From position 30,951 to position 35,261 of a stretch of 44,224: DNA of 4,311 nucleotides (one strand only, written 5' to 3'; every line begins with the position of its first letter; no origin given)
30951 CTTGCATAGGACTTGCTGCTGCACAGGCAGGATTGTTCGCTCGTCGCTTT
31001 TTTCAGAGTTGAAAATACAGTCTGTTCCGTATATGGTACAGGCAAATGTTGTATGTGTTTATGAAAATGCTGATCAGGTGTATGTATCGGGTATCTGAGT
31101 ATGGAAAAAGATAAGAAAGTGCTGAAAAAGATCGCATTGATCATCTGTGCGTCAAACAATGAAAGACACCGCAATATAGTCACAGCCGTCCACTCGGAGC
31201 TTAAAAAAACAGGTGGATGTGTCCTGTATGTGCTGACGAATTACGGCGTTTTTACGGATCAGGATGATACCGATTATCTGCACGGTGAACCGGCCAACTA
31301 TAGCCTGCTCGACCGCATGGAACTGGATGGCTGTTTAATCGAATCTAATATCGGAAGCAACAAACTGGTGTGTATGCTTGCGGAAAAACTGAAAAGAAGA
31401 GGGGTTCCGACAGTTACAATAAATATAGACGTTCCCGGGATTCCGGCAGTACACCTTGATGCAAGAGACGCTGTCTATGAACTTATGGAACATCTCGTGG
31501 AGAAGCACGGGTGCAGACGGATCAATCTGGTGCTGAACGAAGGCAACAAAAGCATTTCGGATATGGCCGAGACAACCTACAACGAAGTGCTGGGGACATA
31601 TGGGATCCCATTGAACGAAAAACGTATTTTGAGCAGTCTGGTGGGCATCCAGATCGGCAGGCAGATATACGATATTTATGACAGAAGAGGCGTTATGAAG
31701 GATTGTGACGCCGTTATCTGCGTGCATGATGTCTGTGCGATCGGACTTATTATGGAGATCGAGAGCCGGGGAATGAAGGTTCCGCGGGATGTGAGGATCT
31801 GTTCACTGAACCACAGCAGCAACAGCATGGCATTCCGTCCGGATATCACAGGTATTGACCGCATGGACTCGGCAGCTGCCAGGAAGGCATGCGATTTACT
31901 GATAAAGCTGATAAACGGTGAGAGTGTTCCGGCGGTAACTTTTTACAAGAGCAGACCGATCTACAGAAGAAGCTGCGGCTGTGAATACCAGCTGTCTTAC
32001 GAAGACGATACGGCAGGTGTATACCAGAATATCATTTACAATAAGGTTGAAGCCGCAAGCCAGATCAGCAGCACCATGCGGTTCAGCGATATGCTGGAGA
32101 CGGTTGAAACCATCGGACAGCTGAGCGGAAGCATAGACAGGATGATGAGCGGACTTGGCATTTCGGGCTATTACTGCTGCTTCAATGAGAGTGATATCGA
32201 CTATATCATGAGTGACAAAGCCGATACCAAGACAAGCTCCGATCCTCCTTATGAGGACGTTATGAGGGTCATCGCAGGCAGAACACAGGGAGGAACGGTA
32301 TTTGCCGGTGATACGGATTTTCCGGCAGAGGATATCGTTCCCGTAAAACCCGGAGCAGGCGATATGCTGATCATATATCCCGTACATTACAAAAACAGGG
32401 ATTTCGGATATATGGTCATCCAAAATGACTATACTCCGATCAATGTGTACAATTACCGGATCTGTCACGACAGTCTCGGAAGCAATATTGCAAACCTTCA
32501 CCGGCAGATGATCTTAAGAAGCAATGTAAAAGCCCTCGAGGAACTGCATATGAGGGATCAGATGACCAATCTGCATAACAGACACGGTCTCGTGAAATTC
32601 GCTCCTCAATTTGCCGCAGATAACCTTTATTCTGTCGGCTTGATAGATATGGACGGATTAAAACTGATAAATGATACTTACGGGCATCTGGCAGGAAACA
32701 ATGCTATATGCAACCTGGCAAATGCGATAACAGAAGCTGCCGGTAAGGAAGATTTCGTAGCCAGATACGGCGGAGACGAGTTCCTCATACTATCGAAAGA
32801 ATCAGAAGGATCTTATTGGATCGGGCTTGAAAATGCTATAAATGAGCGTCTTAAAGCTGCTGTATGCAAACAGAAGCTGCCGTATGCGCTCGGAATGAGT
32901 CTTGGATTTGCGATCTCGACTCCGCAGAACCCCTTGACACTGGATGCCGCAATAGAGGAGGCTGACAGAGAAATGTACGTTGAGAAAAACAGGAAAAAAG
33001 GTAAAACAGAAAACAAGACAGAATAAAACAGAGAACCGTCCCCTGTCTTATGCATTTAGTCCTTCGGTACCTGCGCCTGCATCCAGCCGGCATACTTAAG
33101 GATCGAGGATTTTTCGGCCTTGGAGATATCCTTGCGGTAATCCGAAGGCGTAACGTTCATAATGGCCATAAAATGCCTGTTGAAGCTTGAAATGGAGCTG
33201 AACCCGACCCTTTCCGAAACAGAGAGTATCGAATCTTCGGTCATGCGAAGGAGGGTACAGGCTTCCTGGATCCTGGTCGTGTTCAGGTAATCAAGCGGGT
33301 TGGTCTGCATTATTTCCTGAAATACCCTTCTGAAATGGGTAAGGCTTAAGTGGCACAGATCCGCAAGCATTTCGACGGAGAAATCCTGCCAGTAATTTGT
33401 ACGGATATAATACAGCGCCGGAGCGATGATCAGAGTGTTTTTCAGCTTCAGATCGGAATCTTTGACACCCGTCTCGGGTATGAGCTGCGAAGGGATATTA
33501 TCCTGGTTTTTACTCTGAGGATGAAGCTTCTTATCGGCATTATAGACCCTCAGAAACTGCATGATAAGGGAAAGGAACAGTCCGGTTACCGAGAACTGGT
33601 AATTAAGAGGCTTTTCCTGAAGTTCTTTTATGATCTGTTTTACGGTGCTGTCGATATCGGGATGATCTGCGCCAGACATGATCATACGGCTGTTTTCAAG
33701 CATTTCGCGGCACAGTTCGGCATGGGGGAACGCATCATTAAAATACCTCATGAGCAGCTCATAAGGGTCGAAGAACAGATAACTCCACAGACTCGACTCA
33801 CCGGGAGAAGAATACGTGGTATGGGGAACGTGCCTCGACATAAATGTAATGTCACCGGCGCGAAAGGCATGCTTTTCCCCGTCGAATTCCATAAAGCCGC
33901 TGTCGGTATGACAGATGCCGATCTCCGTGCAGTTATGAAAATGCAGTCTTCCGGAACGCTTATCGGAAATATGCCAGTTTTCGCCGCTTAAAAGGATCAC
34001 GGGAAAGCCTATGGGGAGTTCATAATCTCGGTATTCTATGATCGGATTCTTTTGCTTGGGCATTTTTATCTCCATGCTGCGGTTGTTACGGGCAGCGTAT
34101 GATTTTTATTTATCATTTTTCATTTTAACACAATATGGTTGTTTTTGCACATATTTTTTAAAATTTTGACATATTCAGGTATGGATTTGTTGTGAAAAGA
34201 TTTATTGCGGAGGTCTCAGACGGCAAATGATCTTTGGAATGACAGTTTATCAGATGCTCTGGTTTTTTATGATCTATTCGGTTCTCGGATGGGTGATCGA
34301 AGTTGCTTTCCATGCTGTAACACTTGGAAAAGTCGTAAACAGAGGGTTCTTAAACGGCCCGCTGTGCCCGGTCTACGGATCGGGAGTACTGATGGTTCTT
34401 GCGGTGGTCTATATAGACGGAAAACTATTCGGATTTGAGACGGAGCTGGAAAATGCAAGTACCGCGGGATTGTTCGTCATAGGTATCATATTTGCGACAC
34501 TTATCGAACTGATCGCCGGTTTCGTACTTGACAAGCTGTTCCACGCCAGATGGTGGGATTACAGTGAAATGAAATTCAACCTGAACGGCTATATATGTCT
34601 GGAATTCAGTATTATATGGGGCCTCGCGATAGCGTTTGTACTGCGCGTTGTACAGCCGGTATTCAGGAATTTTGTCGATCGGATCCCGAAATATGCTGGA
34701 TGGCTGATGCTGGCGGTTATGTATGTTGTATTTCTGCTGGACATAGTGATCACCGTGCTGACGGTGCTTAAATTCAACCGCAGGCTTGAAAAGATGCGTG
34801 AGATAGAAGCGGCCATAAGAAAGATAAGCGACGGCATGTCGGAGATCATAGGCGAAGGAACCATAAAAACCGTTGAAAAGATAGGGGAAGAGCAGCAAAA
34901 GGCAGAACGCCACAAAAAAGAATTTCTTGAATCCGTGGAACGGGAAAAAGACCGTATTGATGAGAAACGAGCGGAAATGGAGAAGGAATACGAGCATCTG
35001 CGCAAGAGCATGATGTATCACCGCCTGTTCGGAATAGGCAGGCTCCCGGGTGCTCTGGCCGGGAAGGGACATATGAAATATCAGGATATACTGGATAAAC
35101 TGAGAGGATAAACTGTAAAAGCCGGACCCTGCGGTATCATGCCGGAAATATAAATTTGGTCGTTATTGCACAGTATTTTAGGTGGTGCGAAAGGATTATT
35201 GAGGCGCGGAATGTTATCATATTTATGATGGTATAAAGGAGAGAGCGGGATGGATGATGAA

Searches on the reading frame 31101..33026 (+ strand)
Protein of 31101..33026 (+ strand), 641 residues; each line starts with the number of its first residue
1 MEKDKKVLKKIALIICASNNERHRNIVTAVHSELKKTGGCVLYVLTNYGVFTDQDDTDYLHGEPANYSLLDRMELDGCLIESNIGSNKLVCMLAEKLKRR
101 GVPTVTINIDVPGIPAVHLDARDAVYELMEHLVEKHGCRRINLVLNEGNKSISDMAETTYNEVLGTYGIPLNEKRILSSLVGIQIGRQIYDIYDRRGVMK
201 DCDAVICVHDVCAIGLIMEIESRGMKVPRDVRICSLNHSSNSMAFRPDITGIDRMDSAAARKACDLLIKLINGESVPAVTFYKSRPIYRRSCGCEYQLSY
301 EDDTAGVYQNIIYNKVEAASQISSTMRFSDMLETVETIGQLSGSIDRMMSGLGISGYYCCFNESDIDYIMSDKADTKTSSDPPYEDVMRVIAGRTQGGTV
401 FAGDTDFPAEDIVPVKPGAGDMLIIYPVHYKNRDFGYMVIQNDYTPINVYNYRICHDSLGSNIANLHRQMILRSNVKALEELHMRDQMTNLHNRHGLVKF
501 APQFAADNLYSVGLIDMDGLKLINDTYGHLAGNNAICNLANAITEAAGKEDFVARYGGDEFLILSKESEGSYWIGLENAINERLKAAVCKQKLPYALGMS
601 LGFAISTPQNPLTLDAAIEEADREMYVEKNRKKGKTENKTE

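Call 7: search_protein_families(library=pfam, proteins=[window:31101-33026:+], max_evalue=0.001)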
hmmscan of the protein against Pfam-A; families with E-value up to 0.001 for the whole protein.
window:31101-33026:+ (641 aa): 3 families
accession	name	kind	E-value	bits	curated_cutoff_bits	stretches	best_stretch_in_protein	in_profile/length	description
PF00990.26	GGDEF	-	3.8e-26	92.2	23.8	1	485-633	3-159/161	Diguanylate cyclase, GGDEF domain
PF13377.12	Peripla_BP_3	-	3e-17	63.6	26.5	1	130-292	2-167/167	Periplasmic binding protein-like domain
PF00532.27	Peripla_BP_1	-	2.2e-07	31.1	22.2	1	69-272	52-262/281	Periplasmic binding proteins and sugar binding domain of LacI family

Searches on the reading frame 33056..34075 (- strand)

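Call 7: search_protein_families(library=pfam, proteins=[window:33056-34075:-], max_evalue=0.001)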
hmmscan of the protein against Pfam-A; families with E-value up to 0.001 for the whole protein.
window:33056-34075:- (339 aa): 3 families
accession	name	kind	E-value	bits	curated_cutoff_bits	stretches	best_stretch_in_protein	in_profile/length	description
PF12833.13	HTH_18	-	4.8e-20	72.1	33.6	1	237-315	1-79/80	Helix-turn-helix domain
PF00165.29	HTH_AraC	-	2.2e-16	60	26.6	2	224-265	1-42/42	Bacterial regulatory helix-turn-helix proteins, AraC family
PF02311.25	AraC_binding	-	6.1e-07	29.7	21.1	1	33-158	8-122/135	AraC-like ligand binding domain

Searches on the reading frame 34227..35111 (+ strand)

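Call 7: search_protein_families(library=pfam, proteins=[window:34227-35111:+], max_evalue=0.001)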
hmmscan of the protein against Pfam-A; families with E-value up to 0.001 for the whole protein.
window:34227-35111:+ (294 aa): 1 family
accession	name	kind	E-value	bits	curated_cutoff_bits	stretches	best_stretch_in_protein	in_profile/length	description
PF06541.16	ABC_trans_CmpB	-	1e-50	172.2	25.9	1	12-177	1-151/151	Putative ABC-transporter type IV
